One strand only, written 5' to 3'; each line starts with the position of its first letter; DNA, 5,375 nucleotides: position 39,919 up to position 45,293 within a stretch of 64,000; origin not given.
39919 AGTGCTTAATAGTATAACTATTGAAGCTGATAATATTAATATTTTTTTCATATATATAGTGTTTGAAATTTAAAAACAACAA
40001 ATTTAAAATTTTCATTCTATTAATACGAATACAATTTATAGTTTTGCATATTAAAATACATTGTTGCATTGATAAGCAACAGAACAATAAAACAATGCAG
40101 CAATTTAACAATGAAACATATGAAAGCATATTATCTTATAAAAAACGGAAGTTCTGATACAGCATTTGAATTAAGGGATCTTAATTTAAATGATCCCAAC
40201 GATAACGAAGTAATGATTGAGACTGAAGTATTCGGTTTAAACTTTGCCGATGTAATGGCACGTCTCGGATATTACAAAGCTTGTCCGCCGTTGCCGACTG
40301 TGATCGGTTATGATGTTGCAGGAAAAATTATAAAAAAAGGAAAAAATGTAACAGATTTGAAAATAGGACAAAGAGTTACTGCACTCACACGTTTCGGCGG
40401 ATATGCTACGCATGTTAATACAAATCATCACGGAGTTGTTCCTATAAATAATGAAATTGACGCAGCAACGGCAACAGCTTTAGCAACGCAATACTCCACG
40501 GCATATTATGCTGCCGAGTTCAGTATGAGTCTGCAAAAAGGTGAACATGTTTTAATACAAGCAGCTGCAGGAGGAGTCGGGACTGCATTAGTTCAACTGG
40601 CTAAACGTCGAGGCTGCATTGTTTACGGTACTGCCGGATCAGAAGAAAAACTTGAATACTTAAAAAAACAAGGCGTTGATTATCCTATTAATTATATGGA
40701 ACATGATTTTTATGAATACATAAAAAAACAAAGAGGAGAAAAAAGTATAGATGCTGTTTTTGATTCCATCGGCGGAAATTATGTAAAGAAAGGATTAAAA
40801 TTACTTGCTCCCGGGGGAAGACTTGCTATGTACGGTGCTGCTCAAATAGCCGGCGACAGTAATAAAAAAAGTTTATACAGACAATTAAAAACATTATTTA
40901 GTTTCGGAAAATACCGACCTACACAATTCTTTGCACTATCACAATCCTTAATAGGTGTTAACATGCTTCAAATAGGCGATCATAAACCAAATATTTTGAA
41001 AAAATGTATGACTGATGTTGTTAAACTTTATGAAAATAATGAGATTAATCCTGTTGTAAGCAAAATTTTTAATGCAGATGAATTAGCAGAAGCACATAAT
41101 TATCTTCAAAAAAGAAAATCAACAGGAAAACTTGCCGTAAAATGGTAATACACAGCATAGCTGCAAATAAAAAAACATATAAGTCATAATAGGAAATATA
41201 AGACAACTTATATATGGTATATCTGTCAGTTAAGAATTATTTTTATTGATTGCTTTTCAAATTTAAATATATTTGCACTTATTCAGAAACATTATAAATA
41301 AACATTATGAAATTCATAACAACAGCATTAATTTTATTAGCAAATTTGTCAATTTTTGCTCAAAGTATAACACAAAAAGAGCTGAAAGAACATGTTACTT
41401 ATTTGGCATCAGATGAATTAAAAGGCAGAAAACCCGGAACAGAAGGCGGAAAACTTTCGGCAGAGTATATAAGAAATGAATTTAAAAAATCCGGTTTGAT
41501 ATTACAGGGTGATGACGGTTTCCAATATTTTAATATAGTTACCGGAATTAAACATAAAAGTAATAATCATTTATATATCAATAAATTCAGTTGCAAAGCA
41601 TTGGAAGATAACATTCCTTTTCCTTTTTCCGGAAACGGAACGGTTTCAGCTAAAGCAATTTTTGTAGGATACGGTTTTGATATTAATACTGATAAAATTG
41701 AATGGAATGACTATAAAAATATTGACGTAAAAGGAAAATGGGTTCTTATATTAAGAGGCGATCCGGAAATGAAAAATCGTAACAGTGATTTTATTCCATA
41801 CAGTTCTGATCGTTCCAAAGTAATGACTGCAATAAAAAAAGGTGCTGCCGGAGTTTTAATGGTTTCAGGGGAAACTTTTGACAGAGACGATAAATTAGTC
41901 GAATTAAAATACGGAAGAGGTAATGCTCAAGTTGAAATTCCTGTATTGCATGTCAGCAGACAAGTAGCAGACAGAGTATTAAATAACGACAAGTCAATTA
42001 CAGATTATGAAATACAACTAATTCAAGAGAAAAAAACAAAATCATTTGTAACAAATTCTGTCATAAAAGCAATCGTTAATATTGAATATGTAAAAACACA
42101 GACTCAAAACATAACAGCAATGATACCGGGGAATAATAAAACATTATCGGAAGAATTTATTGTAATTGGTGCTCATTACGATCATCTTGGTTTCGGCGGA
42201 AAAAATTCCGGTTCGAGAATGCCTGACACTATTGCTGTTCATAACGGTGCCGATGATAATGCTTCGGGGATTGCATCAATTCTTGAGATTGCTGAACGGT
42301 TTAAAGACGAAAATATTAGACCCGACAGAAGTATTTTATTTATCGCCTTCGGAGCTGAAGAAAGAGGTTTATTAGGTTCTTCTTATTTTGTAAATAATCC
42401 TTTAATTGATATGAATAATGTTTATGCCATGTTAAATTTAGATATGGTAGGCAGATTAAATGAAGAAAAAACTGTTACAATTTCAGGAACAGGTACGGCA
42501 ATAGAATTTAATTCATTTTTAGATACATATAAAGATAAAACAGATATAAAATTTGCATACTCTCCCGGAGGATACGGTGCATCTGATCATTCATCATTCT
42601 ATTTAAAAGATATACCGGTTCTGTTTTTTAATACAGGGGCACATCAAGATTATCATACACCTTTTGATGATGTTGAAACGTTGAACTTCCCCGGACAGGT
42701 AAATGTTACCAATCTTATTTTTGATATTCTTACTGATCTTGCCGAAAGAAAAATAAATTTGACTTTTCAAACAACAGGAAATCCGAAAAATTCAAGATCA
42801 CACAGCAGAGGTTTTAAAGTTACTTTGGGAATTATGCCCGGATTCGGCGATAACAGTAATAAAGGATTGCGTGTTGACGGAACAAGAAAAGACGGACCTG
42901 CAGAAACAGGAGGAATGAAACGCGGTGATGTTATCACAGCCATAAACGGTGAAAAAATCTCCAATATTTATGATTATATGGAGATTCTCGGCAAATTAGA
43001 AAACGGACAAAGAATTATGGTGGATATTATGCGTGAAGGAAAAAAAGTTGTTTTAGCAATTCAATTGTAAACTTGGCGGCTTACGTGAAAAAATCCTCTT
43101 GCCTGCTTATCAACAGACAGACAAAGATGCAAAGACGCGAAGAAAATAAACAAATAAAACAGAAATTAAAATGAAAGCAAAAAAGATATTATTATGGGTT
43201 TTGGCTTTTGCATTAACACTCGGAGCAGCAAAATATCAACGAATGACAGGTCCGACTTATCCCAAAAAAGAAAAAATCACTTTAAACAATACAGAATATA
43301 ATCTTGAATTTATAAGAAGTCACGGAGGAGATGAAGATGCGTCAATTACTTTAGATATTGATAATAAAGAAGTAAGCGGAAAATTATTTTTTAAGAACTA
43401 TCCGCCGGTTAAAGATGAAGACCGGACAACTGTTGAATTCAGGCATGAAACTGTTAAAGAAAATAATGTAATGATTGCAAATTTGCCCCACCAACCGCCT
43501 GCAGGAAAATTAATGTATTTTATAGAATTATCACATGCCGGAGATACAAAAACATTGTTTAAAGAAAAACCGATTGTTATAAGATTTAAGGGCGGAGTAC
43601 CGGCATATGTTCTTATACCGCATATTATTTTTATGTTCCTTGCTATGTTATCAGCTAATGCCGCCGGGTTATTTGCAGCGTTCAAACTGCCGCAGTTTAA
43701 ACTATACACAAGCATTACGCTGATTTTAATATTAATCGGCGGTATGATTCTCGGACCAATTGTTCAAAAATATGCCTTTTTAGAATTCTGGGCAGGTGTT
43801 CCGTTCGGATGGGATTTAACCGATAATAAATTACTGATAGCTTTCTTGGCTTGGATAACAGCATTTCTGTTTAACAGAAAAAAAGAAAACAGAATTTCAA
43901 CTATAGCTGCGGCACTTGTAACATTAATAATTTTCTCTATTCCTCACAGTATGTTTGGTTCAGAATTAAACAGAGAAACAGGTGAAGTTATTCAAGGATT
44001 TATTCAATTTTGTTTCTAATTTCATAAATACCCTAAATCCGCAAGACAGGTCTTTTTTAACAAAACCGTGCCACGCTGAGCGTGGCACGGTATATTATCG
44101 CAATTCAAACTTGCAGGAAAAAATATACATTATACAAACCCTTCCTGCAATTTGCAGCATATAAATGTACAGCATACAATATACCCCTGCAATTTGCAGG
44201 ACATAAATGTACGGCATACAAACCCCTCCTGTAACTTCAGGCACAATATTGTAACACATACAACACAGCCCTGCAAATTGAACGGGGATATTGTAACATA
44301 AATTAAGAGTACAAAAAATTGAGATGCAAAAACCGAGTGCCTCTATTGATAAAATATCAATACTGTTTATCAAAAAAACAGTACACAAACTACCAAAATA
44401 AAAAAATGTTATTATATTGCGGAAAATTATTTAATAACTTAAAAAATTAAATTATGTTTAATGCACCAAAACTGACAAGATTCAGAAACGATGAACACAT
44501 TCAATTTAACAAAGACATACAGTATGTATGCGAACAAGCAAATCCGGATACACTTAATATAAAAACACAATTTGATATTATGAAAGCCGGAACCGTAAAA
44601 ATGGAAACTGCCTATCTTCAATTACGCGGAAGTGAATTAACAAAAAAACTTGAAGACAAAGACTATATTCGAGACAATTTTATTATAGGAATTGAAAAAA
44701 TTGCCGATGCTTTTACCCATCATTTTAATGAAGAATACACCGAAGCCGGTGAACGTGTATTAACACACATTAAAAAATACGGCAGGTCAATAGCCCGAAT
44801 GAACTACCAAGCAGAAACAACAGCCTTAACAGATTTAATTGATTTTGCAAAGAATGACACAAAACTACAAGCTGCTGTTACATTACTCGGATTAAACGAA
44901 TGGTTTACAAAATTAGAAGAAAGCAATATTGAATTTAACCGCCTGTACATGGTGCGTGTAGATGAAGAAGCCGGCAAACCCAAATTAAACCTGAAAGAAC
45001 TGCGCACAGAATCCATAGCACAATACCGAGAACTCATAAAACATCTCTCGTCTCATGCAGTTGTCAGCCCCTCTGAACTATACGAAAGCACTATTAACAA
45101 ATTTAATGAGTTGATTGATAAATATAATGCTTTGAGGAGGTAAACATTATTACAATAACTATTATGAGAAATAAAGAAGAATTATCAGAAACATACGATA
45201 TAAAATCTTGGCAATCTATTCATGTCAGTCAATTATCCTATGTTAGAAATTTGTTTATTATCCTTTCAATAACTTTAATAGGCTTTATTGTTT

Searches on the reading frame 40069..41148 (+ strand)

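Call 65: search_protein_families(library=pfam, proteins=[window:40069-41148:+], max_evalue=0.0001)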
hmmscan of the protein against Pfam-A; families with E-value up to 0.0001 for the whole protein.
window:40069-41148:+ (359 aa): 3 families
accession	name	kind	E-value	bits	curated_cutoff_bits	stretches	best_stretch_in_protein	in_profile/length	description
PF00107.32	ADH_zinc_N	-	5e-24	85.1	31.8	1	169-281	1-114/129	Zinc-binding dehydrogenase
PF13602.12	ADH_zinc_N_2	-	6.2e-18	66.4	27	1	202-357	2-134/134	Zinc-binding dehydrogenase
PF08240.17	ADH_N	-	4.7e-13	49.7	23.5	1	45-126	2-102/104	Alcohol dehydrogenase GroES-like domain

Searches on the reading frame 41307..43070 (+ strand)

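Call 65: search_protein_families(library=pfam, proteins=[window:41307-43070:+], max_evalue=0.0001)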
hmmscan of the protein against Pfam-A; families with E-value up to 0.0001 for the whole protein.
window:41307-43070:+ (587 aa): 6 families
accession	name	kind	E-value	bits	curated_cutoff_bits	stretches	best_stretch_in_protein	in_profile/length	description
PF04389.22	Peptidase_M28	-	3.5e-45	154.6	21.3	1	268-471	1-189/193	Peptidase family M28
PF13180.12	PDZ_2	-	2.9e-09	37.5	27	1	518-587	11-80/80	PDZ domain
PF01546.33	Peptidase_M20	-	1.1e-08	35.7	24.6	1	287-411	2-139/206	Peptidase family M20/M25/M40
PF17820.7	PDZ_6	-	3.1e-08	33.7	27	1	527-562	6-41/54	PDZ domain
PF02225.27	PA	-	8.4e-08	32.7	23.9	1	133-222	15-93/95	PA domain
PF00595.29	PDZ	-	2.2e-07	31.6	23.2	1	499-554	10-60/81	PDZ domain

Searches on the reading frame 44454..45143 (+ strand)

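Call 65: search_protein_families(library=pfam, proteins=[window:44454-45143:+], max_evalue=0.0001)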
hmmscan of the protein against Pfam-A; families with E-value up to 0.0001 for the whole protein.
window:44454-45143:+ (229 aa): 1 family
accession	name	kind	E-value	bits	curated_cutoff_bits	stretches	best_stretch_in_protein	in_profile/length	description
PF19775.4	DUF6261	-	9e-37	126.8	27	1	63-218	1-154/154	Family of unknown function (DUF6261)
